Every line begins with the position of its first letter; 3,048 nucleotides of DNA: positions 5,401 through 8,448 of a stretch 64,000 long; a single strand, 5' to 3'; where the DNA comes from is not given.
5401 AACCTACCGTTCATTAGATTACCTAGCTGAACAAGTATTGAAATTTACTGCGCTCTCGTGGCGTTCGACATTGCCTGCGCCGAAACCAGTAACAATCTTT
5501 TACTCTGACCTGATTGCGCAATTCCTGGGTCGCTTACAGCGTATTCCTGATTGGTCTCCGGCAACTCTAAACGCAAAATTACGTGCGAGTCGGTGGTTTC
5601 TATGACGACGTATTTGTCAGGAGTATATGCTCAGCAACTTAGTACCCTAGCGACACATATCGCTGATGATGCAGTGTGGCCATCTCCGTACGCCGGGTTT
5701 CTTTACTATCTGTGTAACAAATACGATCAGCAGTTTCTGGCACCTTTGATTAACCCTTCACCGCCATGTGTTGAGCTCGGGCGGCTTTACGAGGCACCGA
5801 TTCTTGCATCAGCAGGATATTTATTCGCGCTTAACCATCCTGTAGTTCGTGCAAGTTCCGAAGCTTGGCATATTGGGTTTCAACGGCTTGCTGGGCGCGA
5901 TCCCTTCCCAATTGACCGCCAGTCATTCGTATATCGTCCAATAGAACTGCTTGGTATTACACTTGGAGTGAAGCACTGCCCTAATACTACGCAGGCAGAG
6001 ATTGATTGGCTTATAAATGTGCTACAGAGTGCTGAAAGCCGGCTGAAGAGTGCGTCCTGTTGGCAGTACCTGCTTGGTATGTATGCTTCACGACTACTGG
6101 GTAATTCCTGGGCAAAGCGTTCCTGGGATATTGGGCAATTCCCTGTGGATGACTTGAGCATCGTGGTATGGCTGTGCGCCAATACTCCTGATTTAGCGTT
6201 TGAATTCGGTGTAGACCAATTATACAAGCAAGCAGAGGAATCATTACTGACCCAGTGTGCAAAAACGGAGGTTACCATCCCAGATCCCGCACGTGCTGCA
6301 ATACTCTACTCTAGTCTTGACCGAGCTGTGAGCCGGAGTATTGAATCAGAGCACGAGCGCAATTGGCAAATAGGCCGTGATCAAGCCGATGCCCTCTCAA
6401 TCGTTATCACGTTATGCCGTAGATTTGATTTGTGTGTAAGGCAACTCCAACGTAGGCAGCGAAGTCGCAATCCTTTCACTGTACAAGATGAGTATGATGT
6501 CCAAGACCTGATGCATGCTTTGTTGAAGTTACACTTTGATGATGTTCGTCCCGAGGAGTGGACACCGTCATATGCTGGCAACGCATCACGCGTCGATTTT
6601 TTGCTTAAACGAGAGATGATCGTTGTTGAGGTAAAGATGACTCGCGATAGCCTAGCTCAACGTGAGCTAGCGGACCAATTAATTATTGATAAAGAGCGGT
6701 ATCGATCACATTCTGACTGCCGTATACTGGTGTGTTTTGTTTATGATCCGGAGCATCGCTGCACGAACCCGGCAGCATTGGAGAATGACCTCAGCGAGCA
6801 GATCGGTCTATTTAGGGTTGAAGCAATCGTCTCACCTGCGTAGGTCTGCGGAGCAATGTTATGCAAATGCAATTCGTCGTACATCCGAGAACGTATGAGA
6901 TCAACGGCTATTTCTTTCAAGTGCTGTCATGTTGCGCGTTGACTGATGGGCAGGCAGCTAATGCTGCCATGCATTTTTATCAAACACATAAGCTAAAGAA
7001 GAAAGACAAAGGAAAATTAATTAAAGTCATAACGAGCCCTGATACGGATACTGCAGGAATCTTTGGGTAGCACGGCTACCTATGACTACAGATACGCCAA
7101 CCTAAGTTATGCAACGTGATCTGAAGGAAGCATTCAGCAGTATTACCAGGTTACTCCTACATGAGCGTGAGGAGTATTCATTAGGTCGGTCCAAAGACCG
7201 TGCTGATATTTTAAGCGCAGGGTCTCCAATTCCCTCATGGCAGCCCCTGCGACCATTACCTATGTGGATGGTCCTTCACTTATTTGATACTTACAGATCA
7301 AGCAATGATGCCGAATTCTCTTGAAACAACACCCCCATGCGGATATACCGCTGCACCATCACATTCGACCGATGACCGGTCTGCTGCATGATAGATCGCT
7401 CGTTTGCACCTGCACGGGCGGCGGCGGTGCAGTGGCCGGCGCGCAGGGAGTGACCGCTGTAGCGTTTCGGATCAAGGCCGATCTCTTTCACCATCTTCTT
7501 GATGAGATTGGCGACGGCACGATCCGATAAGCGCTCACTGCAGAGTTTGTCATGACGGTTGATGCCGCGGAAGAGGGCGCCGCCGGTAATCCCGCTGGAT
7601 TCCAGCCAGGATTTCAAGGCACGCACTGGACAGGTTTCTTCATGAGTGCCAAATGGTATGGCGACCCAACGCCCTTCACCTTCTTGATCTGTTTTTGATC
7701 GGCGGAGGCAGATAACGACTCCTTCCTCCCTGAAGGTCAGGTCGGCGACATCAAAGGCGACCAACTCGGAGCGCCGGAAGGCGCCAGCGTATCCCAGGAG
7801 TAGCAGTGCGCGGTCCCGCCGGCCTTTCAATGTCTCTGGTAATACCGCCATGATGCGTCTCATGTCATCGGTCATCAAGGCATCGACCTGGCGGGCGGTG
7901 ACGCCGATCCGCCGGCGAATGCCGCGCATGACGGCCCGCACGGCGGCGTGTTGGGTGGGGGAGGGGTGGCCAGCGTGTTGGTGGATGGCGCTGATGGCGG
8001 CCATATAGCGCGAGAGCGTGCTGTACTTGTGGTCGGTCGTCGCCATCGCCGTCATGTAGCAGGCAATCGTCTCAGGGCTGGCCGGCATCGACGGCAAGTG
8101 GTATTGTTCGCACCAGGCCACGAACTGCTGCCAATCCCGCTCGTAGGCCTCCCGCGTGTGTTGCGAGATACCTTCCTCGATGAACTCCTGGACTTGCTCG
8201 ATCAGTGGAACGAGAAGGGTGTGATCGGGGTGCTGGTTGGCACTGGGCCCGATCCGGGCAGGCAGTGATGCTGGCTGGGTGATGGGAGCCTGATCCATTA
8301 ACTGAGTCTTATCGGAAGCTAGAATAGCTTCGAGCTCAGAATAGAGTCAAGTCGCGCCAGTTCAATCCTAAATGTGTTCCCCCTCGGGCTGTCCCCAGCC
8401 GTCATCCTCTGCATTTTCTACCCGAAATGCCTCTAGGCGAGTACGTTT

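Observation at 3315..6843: Three-gene, translationally coupled short-pAgo operon with a separately encoded PD-(D/E)xK effector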

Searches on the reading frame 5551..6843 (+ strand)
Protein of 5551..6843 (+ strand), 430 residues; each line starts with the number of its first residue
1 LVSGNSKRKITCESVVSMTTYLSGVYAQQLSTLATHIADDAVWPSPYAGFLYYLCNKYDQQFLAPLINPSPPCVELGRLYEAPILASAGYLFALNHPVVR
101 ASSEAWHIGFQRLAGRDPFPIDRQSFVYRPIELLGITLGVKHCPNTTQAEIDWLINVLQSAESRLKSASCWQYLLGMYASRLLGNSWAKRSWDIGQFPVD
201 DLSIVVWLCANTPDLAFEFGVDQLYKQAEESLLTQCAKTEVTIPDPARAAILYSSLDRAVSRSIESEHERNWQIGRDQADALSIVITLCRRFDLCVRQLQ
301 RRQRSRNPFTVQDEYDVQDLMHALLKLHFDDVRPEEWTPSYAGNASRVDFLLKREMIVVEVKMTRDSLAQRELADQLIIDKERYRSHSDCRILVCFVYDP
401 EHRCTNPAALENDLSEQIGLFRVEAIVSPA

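Call 3: search_protein_families(library=pfam, proteins=[window:5551-6843:+], max_evalue=1)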
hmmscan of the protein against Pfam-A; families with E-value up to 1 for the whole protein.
window:5551-6843:+ (430 aa): 1 family
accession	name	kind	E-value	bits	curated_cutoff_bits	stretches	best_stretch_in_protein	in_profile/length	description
PF18742.7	DpnII-MboI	-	2e-51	173.9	27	1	285-429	3-149/150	REase_DpnII-MboI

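Call 4: search_protein_families(library=padloc, proteins=[window:5551-6843:+], max_evalue=1)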
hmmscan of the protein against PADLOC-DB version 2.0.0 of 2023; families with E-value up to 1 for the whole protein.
window:5551-6843:+ (430 aa): 3 families
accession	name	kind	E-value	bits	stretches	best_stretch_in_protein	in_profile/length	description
PDLC02411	Aga_Helical-REase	-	1.7e-74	249.3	1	27-428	5-374/378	Class II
PDLC02407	Aga_Helical-REase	-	2.7e-31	107.4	1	83-400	58-360/401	Class II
PDLC02404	Aga_Helical-REase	-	1e-26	92.6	1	65-417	32-352/368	Class II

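Call 10: search_solved_structures(query=window:5602-6843:+, max_evalue=0.01, show_alignments=1)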
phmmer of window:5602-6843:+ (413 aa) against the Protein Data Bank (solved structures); distinct sequences matched with E-value up to 0.01: 0.

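Call 22: find_encoding_contigs(protein=window:5602-6843:+, flank=10000, max_places=4)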
Protein window:5602-6843:+ (413 aa): no gene with exactly this product is on record in the collection.

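Call 30: search_solved_structures(query=A2, max_evalue=1, show_alignments=2)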
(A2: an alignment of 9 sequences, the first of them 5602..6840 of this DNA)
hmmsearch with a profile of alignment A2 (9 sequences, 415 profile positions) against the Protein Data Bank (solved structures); distinct sequences matched with E-value up to 1: 3.
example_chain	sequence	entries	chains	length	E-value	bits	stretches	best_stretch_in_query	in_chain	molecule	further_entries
23wq_1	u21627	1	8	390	6e-19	71.8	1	292-414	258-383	EcbAgaN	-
6n8a_A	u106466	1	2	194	0.44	12.9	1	135-176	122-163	transcription regulator AcaB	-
6n8b_A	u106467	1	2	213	0.52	12.7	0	135-176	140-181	transcription regulator AcaB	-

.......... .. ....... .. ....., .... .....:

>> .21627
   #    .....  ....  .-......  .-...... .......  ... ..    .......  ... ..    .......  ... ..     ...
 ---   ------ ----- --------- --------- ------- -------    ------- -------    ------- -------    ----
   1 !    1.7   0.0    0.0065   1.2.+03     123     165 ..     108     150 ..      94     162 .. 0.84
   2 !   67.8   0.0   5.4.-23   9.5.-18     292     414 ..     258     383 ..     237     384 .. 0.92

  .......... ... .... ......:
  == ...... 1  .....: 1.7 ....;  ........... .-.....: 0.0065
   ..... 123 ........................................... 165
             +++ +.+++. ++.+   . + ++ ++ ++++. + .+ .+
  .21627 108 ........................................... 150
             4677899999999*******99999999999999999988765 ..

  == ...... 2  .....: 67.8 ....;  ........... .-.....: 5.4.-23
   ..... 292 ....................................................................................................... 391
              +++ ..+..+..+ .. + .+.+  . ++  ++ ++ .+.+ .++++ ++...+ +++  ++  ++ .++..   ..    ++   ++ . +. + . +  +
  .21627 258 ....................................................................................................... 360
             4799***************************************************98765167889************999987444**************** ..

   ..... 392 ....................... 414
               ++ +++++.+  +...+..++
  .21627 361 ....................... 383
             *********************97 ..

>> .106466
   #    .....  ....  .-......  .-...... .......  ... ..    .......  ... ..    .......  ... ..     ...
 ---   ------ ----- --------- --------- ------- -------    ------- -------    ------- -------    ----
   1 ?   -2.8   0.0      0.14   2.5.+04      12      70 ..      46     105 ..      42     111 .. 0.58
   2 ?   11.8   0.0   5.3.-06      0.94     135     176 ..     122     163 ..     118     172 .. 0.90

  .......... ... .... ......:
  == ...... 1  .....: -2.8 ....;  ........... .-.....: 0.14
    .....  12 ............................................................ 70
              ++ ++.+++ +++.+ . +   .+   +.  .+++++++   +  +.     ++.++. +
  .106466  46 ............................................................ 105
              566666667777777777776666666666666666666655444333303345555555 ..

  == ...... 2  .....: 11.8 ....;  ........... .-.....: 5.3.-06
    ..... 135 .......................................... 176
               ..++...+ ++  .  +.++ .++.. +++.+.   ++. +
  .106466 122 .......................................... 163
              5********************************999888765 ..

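Call 33: find_homologous_proteins(query=window:5602-6840:+, max_evalue=0.001)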
Query window:5602-6840:+ (413 aa): 3916 proteins with E <= 0.001 among 8000 candidates; the best 120 are listed.
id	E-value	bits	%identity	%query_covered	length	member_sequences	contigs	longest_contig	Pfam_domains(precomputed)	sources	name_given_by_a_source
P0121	6.5e-282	952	100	100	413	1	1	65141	PF18742.8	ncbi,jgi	jgi:hypothetical protein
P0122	1.2e-122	428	48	100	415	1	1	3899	PF18742.8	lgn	-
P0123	1.2e-119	418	48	100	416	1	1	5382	PF18742.8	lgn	-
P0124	2.7e-119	417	50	100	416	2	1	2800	PF18742.8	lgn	-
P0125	4.0e-118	413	47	100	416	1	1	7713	PF18742.8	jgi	jgi:hypothetical protein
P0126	4.8e-118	413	49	100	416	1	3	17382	PF18742.8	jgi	jgi:hypothetical protein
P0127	7.6e-118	412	47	100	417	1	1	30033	PF18742.8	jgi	jgi:hypothetical protein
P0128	5.9e-116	406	48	100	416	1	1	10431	PF18742.8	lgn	-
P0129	1.6e-115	404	48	100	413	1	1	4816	PF18742.8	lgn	-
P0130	1.6e-115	404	46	100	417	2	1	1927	PF18742.8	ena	-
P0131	1.7e-113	398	45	100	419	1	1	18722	PF18742.8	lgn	-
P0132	2.2e-112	394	47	100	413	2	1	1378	PF18742.8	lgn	-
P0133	1.1e-111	392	47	100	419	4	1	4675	PF18742.8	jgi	-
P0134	2.4e-111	391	45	100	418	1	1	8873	PF18742.8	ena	-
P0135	5.2e-110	386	46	100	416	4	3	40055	PF18742.8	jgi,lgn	-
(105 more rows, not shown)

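Call 35: find_encoding_contigs(protein=P0121, flank=10000, max_places=4)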
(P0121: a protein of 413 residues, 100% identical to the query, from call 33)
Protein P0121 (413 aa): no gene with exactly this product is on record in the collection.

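Call 36: list_cluster_members(proteins=[P0121])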
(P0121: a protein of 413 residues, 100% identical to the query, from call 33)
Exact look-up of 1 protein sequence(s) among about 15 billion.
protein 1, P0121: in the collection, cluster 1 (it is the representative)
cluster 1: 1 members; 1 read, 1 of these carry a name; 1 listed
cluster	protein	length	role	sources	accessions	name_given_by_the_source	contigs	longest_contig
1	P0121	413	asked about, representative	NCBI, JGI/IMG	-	hypothetical protein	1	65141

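Call 51: predict_structure(alignment_id=A3)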
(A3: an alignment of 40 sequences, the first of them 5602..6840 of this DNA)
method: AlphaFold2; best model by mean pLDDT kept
length: 413 residues; sequences in the alignment: 40
mean_pLDDT: 87.1   pTM: 0.64
mean pLDDT of the five models: 87.1, 86.9, 86.5, 86.4, 85.7
residues with pLDDT >= 90: 236; 70-90: 132; 50-70: 36; < 50: 9
segments of 3 or more residues with pLDDT < 50: 322-328
pLDDT, mean of each block of 10 residues (from residue 1): 70 87 89 90 70 64 92 85 84 95 92 97 95 98 93 94 95 89 96 92 91 93 89 94 84 59 89 94 82 89 92 77 47 83 91 89 89 93 92 92 92 87
secondary structure, 60 per line:
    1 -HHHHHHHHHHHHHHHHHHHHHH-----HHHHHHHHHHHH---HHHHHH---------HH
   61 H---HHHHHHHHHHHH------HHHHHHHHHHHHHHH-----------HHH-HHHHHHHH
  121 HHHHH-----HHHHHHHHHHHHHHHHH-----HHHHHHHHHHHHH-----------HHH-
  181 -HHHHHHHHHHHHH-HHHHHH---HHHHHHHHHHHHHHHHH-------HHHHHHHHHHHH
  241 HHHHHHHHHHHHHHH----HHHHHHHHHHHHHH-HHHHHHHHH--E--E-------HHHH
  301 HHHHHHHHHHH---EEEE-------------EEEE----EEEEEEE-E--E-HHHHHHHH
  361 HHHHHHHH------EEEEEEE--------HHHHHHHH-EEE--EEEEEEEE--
elements in order: H2-23 H29-40 H44-49 H65-76 H83-97 H113-125 H131-147 H153-165 H182-194 H196-201 H205-221 H229-255 H260-273 H275-283 H297-311 E315-318 E332-335 E340-346 H353-368 E375-381 H390-397 E399-401 E404-411

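Call 53: fold_search(model_id=the predicted structure, library=pdb)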
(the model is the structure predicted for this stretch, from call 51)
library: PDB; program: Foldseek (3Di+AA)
matches with E <= 10: 557; with E <= 0.001: 0
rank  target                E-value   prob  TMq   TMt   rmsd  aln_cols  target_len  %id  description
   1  3kq4_A                1.1e-01  0.82  0.27  0.28   7.4       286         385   12  Structure of Intrinsic Factor-Cobalamin bound to its receptor Cubilin (released 2010-03-09)
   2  2v3n                  1.7e-01  0.72  0.27  0.28  11.6       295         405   12  Crystallographic analysis of upper axial ligand substitutions in cobalamin bound to transcobalamin (released 2007-10-30)
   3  7v6p                  2.7e-01  0.18  0.13  0.20  17.6       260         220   11  Crystal structure of human sNASP TPR domain (released 2021-12-29)
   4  9b9y_R                2.7e-01  0.10  0.13  0.11  22.9       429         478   12  Structural mechanism of CB1R binding to peripheral and biased inverse agonists (released 2024-11-20)
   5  8qai_B                2.9e-01  0.38  0.23  0.25  15.2       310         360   10  X-ray crystal structure of a de novo designed single-chain parallel coiled-coil alpha-helical barrel with 7 inner heli (released 2024-07-03)
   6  8wkz_A                3.0e-01  0.11  0.12  0.11  23.7       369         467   14  Crystal structure of the Melanocortin-4 Receptor (MC4R) in complex with S31 (released 2024-08-07)
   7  4rtd                  4.0e-01  0.51  0.26  0.12   9.3       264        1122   12  Escherichia coli alpha-2-macroglobulin activated by porcine elastase (released 2015-07-15)
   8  3zyl_A                4.0e-01  0.12  0.13  0.18  23.5       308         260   12  Structure of a truncated CALM (PICALM) ANTH domain (released 2011-12-07)
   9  8if8_C                4.0e-01  0.11  0.13  0.10  26.2       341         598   13  Arabinosyltransferase AftA (released 2023-05-31)
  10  9dqh_A                4.2e-01  0.10  0.14  0.19  16.5       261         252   14  CryoEM structure of Gq-coupled MRGPRD with a new agonist EP-2825 (released 2024-12-11)
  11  6w2q                  4.6e-01  0.38  0.18  0.31  12.5       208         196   12  Junction 34, DHR53-DHR4 (released 2020-04-15)
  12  5mfi_A                5.6e-01  0.11  0.13  0.18  17.2       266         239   12  Designed armadillo repeat protein YIII(Dq.V2)4CqI in complex with peptide (KR)4 (released 2017-09-13)
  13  7t1s_B                6.8e-01  0.33  0.21  0.33  12.0       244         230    7  Crystal structure of a bacterial sterol transporter (released 2022-12-14)
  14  8fin_A                8.2e-01  0.18  0.14  0.28  17.1       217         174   12  Multi-state design of two-state switchable hinge proteins (released 2023-08-16)
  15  8ixu                  8.6e-01  0.20  0.20  0.21  11.4       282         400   10  Rat Transcobalamin in Complex with Cobalamin (released 2024-05-22)
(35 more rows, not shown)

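Call 59: search_protein_families(library=ncbifam, proteins=[window:5602-6843:+], max_evalue=0.001)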
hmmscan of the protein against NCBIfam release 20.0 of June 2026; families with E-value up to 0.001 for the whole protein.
window:5602-6843:+ (413 aa): 0 families

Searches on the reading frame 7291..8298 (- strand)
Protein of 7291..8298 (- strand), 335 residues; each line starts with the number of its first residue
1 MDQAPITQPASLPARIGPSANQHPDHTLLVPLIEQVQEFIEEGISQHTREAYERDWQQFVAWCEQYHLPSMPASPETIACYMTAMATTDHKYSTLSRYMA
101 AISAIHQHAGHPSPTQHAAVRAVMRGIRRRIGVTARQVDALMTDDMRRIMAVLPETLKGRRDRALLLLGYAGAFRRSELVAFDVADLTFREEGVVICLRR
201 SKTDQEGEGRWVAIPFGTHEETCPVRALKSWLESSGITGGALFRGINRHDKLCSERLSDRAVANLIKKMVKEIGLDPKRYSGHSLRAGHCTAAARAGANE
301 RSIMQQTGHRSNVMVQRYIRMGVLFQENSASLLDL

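Call 3: search_protein_families(library=pfam, proteins=[window:7291-8298:-], max_evalue=1)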
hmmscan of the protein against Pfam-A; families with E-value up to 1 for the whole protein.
window:7291-8298:- (335 aa): 8 families
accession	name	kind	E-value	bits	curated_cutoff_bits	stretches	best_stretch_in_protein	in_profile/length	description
PF00589.27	Phage_integrase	-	7.2e-22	78.4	27.1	1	141-320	3-167/172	Phage integrase family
PF02899.23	Phage_int_SAM_1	-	2.3e-06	28.2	22.3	1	40-109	10-79/83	Phage integrase, N-terminal SAM-like domain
PF13495.12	Phage_int_SAM_4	-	0.0011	19.8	27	1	32-107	1-76/85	Phage integrase, N-terminal SAM-like domain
PF09424.15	YqeY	-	0.074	13.6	27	0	129-164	98-133/143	Yqey-like protein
PF03910.19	Adeno_PV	-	0.11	12.1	27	1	84-163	259-335/349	Adenovirus minor core protein PV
PF23432.1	DUF7118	-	0.14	11.7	27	1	33-98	164-229/357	Domain of unknown function (DUF7118)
PF07836.16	DmpG_comm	-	0.21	11.6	27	0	280-313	16-47/63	DmpG-like communication domain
PF11715.16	Beta-prop_Nup120_160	-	0.25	10.4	30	1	33-67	411-455/491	Nucleoporin Nup120/160, beta-propeller domain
